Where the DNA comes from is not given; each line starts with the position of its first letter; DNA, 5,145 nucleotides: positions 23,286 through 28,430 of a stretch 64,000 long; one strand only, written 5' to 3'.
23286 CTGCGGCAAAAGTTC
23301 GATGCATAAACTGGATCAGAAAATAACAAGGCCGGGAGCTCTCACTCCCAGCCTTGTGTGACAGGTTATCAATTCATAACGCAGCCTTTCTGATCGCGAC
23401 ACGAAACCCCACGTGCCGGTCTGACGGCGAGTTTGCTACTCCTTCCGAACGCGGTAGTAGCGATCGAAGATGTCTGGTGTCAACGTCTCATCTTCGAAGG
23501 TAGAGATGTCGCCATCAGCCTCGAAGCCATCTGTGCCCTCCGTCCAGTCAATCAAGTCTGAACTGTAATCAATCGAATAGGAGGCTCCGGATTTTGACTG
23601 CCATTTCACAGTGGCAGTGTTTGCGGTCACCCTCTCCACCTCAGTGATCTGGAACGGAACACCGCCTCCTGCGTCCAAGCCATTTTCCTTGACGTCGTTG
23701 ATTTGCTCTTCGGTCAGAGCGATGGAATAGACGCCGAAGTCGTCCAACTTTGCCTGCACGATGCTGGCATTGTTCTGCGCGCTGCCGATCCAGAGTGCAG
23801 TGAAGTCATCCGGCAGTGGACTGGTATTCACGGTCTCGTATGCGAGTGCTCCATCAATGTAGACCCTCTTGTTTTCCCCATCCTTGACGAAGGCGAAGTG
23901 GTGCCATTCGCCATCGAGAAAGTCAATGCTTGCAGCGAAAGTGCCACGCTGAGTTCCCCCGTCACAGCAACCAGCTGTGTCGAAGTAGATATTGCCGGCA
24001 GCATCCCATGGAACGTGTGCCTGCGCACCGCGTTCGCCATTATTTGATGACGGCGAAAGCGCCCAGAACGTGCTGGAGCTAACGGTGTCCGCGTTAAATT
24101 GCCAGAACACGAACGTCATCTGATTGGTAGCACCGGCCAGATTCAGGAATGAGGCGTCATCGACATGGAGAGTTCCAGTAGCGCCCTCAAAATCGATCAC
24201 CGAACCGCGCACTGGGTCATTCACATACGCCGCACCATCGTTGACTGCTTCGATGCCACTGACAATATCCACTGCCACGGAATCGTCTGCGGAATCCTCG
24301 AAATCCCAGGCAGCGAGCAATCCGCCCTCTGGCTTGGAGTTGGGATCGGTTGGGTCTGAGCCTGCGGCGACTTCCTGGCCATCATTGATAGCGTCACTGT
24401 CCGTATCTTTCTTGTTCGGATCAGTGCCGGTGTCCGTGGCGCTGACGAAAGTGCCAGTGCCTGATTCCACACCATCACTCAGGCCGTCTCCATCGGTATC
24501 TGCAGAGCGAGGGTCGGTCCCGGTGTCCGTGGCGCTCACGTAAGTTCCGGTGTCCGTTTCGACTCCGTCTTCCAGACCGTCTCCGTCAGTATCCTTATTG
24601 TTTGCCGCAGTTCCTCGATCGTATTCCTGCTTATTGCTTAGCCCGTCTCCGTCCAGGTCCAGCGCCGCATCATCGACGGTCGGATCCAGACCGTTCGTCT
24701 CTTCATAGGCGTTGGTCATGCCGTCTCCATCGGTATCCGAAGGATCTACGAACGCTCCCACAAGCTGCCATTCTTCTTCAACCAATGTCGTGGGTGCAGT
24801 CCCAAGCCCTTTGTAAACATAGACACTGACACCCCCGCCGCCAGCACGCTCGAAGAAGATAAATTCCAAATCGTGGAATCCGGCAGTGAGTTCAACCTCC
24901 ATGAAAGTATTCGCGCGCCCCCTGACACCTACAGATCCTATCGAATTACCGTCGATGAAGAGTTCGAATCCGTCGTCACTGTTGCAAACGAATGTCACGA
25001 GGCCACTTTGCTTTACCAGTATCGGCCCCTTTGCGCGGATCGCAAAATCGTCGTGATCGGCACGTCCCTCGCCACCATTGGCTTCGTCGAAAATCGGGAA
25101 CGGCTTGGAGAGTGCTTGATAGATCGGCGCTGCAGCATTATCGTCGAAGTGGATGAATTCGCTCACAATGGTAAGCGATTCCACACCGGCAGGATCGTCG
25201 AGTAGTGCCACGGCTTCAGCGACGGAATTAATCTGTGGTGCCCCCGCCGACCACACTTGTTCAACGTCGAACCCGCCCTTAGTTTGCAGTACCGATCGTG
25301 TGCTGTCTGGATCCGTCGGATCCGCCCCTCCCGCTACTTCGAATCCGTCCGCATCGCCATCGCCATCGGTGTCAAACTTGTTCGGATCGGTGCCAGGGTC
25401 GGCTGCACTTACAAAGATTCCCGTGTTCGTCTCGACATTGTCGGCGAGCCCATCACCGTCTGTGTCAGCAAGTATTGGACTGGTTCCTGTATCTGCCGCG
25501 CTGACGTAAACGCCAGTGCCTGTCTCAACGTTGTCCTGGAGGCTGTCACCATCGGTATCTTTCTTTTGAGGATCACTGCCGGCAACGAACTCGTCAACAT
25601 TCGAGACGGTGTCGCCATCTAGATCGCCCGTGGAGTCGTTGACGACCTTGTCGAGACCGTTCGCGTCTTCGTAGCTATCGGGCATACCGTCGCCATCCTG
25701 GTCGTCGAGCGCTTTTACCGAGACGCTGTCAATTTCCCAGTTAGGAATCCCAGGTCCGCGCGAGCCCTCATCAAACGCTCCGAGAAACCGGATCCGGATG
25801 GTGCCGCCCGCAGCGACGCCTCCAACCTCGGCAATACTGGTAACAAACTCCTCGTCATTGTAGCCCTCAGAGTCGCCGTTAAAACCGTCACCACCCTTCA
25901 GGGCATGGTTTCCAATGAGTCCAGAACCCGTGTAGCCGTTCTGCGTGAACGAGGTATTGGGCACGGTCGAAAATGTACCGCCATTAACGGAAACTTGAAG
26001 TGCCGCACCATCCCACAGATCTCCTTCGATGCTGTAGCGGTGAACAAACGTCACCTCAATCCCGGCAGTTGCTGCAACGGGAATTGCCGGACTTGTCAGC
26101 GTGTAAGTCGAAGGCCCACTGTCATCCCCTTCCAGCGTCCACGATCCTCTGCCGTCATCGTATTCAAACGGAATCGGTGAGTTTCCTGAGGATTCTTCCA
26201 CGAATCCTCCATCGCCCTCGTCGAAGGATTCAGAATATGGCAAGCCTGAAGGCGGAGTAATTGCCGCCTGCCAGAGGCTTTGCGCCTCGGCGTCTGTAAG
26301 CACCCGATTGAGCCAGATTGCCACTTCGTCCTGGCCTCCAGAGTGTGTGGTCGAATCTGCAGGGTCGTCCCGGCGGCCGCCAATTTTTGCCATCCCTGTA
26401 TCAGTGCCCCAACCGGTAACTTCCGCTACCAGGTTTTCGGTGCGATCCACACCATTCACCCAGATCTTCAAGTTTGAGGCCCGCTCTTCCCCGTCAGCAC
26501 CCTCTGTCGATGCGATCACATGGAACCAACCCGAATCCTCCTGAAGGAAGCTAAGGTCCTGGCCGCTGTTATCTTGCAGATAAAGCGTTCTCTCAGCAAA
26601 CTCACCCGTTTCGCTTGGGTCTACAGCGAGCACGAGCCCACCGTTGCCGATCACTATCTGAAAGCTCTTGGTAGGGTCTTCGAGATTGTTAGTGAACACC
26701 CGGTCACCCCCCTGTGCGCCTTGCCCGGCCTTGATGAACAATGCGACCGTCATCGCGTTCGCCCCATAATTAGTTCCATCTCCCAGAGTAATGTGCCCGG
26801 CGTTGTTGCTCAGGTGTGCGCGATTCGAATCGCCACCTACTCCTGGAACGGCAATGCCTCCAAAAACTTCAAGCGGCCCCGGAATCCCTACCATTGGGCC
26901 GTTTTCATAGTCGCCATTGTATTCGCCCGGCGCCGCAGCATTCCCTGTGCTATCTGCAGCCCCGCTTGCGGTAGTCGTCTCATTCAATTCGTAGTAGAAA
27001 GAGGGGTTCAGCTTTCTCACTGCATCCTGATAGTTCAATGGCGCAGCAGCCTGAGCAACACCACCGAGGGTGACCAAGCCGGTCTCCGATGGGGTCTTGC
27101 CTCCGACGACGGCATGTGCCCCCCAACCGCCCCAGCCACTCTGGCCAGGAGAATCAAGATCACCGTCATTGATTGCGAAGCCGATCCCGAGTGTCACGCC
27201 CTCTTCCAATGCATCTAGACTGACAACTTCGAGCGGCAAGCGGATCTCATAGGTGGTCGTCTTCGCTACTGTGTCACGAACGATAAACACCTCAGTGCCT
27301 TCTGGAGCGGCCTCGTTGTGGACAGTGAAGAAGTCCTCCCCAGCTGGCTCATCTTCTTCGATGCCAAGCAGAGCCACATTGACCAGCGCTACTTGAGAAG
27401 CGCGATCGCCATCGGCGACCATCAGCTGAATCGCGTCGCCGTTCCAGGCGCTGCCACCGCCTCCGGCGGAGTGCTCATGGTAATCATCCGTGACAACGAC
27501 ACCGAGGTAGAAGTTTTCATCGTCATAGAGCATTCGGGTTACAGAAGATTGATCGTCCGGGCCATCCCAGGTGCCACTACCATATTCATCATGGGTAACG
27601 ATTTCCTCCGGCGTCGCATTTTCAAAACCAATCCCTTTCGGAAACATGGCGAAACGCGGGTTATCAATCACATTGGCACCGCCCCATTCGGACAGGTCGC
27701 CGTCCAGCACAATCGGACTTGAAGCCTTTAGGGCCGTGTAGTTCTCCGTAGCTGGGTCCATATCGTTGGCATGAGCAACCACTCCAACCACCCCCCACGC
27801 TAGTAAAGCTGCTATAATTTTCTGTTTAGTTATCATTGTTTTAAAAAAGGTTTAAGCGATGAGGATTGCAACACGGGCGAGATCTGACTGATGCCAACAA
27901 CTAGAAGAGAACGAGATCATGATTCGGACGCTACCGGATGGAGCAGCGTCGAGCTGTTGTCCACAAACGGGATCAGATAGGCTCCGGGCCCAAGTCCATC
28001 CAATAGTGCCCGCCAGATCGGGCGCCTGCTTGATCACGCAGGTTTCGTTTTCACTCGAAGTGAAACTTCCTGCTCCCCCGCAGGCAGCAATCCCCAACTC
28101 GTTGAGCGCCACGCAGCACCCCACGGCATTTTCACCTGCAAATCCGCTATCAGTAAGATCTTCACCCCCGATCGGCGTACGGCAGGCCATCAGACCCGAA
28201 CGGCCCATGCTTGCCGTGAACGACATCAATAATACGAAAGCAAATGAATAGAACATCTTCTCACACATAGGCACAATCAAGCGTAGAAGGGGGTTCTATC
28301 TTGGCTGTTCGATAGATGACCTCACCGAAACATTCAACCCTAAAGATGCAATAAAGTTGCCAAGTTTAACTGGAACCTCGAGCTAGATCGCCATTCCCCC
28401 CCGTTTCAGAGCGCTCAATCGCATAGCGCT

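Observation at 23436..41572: ECF sigma factor heading an ~18-kb cluster of giant envelope proteins: candidate undescribed surface-sensing/adhesion system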

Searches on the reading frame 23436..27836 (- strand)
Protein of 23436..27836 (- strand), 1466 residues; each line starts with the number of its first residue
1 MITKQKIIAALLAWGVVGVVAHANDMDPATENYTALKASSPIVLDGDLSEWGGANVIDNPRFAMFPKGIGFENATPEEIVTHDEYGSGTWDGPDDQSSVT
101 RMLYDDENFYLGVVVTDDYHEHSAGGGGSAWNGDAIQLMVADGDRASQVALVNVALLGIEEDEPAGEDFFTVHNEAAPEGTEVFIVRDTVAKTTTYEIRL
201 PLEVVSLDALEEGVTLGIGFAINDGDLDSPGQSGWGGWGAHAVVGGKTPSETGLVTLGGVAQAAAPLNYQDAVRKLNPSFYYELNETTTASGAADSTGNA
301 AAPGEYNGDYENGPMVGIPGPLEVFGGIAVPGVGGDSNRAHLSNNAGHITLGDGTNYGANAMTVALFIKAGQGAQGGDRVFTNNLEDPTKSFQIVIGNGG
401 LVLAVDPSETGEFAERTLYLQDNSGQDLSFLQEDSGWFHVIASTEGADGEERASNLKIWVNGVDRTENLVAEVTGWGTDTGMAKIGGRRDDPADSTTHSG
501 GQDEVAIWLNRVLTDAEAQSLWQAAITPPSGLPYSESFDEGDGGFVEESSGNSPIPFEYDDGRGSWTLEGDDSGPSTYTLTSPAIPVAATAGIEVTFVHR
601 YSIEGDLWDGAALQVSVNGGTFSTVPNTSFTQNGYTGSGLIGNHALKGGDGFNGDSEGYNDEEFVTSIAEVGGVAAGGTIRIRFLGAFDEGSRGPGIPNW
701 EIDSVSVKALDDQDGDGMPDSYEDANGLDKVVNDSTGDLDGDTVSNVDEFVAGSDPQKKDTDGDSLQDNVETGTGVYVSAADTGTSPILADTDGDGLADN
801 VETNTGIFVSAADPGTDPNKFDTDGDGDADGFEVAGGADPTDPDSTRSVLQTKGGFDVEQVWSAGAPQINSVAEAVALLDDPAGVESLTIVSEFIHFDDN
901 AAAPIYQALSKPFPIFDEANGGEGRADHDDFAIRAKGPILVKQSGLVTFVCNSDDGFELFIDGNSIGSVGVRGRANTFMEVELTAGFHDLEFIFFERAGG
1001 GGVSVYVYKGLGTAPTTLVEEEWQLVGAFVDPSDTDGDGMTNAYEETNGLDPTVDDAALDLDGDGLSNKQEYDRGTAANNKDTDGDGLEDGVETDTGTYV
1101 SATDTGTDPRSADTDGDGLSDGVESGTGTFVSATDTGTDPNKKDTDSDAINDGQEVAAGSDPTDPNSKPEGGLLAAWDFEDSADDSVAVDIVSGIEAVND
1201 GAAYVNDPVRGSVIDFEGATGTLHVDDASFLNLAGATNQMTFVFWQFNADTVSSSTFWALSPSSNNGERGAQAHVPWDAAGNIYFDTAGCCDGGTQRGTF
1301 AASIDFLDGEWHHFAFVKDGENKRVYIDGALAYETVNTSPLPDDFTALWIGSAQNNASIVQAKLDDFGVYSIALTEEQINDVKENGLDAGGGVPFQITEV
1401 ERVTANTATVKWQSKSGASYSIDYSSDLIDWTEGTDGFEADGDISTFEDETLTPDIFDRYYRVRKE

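Call 8: search_protein_families(library=pfam, proteins=[window:23436-27836:-], max_evalue=0.01)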
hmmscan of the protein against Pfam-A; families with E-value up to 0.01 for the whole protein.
window:23436-27836:- (1466 aa): 4 families
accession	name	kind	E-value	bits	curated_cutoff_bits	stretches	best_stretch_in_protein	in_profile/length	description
PF13385.13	Laminin_G_3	-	7.8e-22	78.5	27.6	2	1233-1380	14-151/151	Concanavalin A-like lectin/glucanases superfamily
PF18884.5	TSP3_bac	-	3e-08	33.8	25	1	1144-1165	1-22/22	Bacterial TSP3 repeat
PF07691.17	PA14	-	1.8e-07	31.5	24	1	928-1006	43-132/147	PA14 domain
PF06452.16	CBM9_1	-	5.8e-07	30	23.4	1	82-258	17-183/185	Carbohydrate family 9 binding domain-like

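Call 9: search_protein_families(library=ncbifam, proteins=[window:23436-27836:-], max_evalue=0.01)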
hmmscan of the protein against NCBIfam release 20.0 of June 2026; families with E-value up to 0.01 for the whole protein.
window:23436-27836:- (1466 aa): 2 families
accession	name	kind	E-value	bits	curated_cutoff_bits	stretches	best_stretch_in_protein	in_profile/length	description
NF033765.2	gliding_CglD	equivalog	2.6e-15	55.3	400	2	754-846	141-231/1124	adventurous gliding motility lipoprotein CglD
NF047639.1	throspo3_MtsD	equivalog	5.9e-09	34.6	800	2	709-761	479-532/651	cell-cell cohesion protein MtsD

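Call 101: search_protein_families(library=padloc, proteins=[window:23439-27836:-], max_evalue=0.001)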
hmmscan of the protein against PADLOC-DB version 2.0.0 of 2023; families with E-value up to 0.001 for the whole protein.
window:23439-27836:- (1466 aa): 0 families

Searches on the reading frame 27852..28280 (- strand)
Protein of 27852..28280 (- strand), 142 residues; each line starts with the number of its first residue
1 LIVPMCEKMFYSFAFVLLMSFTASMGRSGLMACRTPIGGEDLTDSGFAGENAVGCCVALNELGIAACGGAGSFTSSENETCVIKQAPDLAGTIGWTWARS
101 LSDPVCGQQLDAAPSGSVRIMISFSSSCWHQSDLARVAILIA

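Call 8: search_protein_families(library=pfam, proteins=[window:27852-28280:-], max_evalue=0.01)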
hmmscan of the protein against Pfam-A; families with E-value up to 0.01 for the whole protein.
window:27852-28280:- (142 aa): 0 families

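Call 9: search_protein_families(library=ncbifam, proteins=[window:27852-28280:-], max_evalue=0.01)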
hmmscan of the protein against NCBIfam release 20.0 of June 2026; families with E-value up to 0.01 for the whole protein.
window:27852-28280:- (142 aa): 0 families

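Call 66: list_cluster_members(proteins=[window:27855-28268:-, window:27855-28280:-, window:27855-28247:-, window:41024-41572:-, window:35629-40983:-, window:23439-27836:-, window:42007-45222:-])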
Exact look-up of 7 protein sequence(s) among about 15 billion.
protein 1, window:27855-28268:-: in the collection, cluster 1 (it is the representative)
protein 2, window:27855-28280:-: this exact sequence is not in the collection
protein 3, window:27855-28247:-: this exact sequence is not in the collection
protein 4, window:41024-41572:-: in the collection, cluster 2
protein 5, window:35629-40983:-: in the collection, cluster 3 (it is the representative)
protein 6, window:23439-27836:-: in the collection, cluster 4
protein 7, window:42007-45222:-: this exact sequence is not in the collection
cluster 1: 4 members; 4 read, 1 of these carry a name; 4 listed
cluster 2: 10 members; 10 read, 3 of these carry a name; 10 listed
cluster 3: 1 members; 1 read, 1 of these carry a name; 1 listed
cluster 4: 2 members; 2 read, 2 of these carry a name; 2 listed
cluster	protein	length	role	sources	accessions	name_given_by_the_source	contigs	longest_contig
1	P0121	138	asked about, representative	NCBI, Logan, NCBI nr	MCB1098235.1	MAG: hypothetical protein KDN22_21870 [Verrucomicrobiae bacterium] | hypothetical protein [Verrucomicrobiae bacterium]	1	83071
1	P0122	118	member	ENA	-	-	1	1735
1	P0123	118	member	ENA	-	-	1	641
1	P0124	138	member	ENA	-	-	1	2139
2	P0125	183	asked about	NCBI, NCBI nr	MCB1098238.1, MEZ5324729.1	MAG: sigma-70 family RNA polymerase sigma factor [Verrucomicrobiales bacterium] | sigma-70 family RNA polymerase sigma factor [Verrucomicrobiae bacterium]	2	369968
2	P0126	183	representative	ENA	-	-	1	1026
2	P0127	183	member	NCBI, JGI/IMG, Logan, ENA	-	RNA polymerase sigma factor (sigma-70 family)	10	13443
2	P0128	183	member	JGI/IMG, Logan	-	RNA polymerase sigma factor (sigma-70 family)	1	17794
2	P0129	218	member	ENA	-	-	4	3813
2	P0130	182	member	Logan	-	-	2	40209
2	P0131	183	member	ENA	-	-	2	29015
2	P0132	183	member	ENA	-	-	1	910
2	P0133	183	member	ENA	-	-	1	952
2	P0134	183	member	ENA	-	-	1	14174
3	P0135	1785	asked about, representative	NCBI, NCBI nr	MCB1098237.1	MAG: von Willebrand factor type A domain-containing protein [Verrucomicrobiae bacterium] | von Willebrand factor type A domain-containing protein [Verrucomicrobiae bacterium]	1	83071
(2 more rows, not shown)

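Call 101: search_protein_families(library=padloc, proteins=[window:27855-28268:-], max_evalue=0.001)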
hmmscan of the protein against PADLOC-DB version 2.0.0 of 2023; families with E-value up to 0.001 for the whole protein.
window:27855-28268:- (138 aa): 0 families
